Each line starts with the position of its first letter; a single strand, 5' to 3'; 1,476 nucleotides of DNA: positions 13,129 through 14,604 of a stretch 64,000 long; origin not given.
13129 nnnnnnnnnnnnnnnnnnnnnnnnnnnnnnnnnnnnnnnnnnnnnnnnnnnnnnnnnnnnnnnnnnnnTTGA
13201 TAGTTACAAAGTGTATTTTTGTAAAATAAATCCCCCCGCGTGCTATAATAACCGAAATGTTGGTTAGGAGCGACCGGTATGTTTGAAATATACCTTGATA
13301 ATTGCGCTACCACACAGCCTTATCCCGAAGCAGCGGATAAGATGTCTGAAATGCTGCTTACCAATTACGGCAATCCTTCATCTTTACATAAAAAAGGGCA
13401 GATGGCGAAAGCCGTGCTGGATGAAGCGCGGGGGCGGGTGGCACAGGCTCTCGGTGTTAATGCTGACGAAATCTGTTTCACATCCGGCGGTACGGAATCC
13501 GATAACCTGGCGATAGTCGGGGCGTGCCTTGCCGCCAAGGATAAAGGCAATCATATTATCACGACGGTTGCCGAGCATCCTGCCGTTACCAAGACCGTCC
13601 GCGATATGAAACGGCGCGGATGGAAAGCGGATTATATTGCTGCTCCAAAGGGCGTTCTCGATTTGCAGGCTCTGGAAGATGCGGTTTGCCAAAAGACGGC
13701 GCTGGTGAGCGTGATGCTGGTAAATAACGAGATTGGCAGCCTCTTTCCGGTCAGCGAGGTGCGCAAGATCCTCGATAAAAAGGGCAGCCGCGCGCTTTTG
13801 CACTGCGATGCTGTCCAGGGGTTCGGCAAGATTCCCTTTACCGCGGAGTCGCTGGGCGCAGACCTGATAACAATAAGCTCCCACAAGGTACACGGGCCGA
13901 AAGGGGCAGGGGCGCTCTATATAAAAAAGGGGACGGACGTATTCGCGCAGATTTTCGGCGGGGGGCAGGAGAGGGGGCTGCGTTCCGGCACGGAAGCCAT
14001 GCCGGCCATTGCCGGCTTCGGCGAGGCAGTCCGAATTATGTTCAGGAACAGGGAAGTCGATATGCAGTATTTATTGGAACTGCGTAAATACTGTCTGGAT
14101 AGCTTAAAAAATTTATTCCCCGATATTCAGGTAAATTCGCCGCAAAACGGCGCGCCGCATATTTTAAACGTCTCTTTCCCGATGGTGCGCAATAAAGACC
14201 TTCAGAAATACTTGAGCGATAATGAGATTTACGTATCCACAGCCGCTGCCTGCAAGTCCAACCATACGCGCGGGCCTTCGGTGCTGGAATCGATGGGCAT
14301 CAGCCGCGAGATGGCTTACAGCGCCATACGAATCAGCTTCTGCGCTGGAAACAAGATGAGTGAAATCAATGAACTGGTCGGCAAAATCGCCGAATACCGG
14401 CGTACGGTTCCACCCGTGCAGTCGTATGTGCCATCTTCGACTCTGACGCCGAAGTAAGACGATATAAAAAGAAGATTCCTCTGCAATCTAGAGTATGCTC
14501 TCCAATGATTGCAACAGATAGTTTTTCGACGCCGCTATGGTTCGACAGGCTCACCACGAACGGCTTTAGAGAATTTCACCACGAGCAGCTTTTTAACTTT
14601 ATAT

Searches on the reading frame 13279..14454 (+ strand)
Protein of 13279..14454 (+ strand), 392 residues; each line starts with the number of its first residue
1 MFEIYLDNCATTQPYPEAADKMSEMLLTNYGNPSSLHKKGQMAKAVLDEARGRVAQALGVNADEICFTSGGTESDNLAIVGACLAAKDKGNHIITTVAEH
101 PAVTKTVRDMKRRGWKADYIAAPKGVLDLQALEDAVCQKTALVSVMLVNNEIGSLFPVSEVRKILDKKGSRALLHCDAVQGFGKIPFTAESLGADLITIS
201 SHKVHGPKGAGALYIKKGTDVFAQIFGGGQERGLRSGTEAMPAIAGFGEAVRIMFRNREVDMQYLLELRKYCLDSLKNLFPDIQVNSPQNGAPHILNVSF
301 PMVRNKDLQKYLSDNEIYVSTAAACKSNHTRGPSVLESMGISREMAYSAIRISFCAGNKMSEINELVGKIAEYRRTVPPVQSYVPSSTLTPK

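Call 41: find_related_loci(query=window:13279-14454:+, collection=genome_contigs, flank=6000)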
Query window:13279-14454:+ (392 aa) in genome_contigs; peptide patterns used: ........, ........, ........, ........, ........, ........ (x = any residue, [..] = any of these).
599 stretches matched a pattern (row limit reached: there are more); 568 encode a relative of the query (tblastn E <= 1e-3); the best 80 are kept; 80 distinct loci.
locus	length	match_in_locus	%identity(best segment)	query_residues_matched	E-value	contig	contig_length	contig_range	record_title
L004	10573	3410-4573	89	1-388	0e+0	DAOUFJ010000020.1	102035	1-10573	MAG TPA_asm: Dehalococcoidales bacterium isolate R103_7 k99_463394, whole genome shotgun sequence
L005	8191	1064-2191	40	3-385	5e-86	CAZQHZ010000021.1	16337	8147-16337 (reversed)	MAG TPA_asm: uncultured Methanosarcinales archaeon isolate SRP252850_co1_390 genome assembly, contig: NODE_6547_length_1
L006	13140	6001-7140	37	4-380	1e-84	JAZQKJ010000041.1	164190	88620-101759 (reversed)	MAG: Ructibacterium sp. isolate T1900044615_TS20190081.MAGScoT_cleanbin_000008 SGB_837_k141_1547212, whole genome shotgu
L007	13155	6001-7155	40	1-382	3e-84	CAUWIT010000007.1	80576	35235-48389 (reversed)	MAG: uncultured Clostridia bacterium isolate SRS17165191__bin12 genome assembly, contig: SRS17165191_NODE_61_length_8057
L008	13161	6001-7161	38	4-387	4e-83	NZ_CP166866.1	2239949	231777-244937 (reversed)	Methanobacterium sp. ACI-7 chromosome, complete genome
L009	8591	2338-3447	40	4-380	6e-83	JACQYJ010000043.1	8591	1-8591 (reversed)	MAG: Deltaproteobacteria bacterium isolate NC_groundwater_1538_Pr4_S-0.65um_48_7 SR1-18-Sp65_coassembly_scaffold_18634,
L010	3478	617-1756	39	4-380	8e-84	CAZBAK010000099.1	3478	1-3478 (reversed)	MAG TPA_asm: uncultured Tissierella sp. isolate SRP294416_co2_532 genome assembly, contig: NODE_58563_length_3478_cov_7.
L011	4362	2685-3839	38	1-382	7e-83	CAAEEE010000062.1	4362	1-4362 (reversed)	MAG TPA_asm: Clostridia bacterium, isolate HGM13476, WGS project CAAEEE010000000 data, contig: ERS396508_5_k85_15025, wh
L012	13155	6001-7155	39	1-385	7e-83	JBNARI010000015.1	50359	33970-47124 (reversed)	MAG: Bacillota bacterium isolate Kamch4316-2DMB-11 bin14_IDBA_re-assembly_contigs.fa-15, whole genome shotgun sequence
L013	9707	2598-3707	40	3-372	9e-83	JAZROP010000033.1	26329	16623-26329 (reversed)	MAG: Clostridia bacterium isolate T1900045392_YK20190082.MAGScoT_cleanbin_000005 SGB_6934_k141_2707107, whole genome sho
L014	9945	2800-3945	40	1-380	7e-83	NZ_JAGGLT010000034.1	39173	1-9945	Thermoanaerobacterium butyriciformans strain DSM 101588 Ga0454153_34, whole genome shotgun sequence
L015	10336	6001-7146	39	4-381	3e-82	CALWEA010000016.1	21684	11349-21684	MAG: uncultured Clostridia bacterium isolate BRZ_R__bin122 genome assembly, contig: BRZ_R__NODE_3497_length_21684_cov_14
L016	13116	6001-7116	39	1-372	2e-82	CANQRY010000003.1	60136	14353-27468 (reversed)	MAG: uncultured Clostridia bacterium isolate Lapin-023__bin97 genome assembly, contig: Lapin-023__NODE_706_length_60136_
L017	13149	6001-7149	39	1-380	2e-82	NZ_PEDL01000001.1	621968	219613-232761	Sporanaerobium hydrogeniformans strain XHS1971 NODE_1_length_621968_cov_106.295, whole genome shotgun sequence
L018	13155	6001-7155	38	1-382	2e-82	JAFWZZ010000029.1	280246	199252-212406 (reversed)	MAG: Bacillota bacterium isolate RGIG6225 Sheep_Rectum-2__c762270, whole genome shotgun sequence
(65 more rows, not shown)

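Call 45: search_protein_families(library=padloc, proteins=[L004:825-2393:+, L004:2401-3186:+, L004:98-670:+], max_evalue=0.01)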
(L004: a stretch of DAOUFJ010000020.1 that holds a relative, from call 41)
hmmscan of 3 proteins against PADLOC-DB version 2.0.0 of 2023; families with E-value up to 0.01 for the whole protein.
L004:825-2393:+ (523 aa): 51 families (the best 25 are shown)
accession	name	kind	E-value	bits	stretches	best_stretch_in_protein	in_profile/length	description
PDLC03249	MTase_II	-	8.2e-224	742.4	1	3-521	15-538/541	Type II methyltransferase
PDLC03322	MTase_II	-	7.1e-24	82.5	2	66-245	16-183/446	Type II methyltransferase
PDLC03380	MTase_II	-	2.4e-17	61.2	1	82-225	22-159/393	Type II methyltransferase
PDLC03364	MTase_II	-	2.4e-17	61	1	82-175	23-110/380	Type II methyltransferase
PDLC03224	MTase_II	-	5e-17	60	1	66-179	39-150/481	Type II methyltransferase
PDLC03369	MTase_II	-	2.6e-15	54.2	1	88-193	111-206/532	Type II methyltransferase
PDLC03353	MTase_II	-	3.5e-14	51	1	121-167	204-250/260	Type II methyltransferase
PDLC03239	MTase_II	-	5.8e-13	46.3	1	92-232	66-196/442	Type II methyltransferase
PDLC03377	MTase_II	-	5.5e-12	43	1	90-232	94-227/504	Type II methyltransferase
PDLC03351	MTase_II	-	6.4e-12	43.3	1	90-199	120-222/348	Type II methyltransferase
PDLC03325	MTase_II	-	2e-10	38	1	90-184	63-150/426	Type II methyltransferase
PDLC03362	MTase_II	-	4.6e-10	36.9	1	83-232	35-174/438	Type II methyltransferase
PDLC03371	MTase_II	-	2.4e-09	35.1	1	124-171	209-256/260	Type II methyltransferase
PDLC03354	MTase_II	-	3.9e-09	34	1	125-202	340-419/425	Type II methyltransferase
PDLC03350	MTase_II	-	5e-09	34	1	121-174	249-301/312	Type II methyltransferase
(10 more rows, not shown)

L004:2401-3186:+ (262 aa): 3 families
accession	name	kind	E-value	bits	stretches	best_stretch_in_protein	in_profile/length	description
PDLC03482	REase_II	-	8.8e-21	72.8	1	33-251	51-269/274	Type II restriction enzyme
PDLC03509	REase_II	-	7e-18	63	1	45-242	62-265/370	Type II restriction enzyme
PDLC03421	REase_II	-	9.5e-07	26.7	1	48-244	54-251/264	Type II restriction enzyme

L004:98-670:+ (191 aa): 0 families

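Call 46: search_protein_families(library=pfam, proteins=[L004:825-2393:+, L004:2401-3186:+, L004:98-670:+, window:13279-14454:+], max_evalue=0.01)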
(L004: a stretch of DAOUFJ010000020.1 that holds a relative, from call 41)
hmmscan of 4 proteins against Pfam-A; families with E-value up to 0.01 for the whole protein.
L004:825-2393:+ (523 aa): 1 family
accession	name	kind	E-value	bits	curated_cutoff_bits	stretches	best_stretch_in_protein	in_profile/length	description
PF01555.25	N6_N4_Mtase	-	1.4e-15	58.3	26.7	1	46-157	113-213/221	DNA methylase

L004:2401-3186:+ (262 aa): 1 family
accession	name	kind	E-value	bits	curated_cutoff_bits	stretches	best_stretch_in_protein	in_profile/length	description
PF09520.16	RE_TdeIII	-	1.7e-94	316.4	27.2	1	5-243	2-242/242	Type II restriction endonuclease, TdeIII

L004:98-670:+ (191 aa): 0 families

window:13279-14454:+ (392 aa): 2 families
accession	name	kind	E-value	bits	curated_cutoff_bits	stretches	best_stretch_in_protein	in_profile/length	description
PF00266.25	Aminotran_5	-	3.3e-68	230.8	21.5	1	4-366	1-371/371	Aminotransferase class-V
PF00155.27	Aminotran_1_2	-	1.6e-09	37.9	19.7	1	46-370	43-361/361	Aminotransferase class I and II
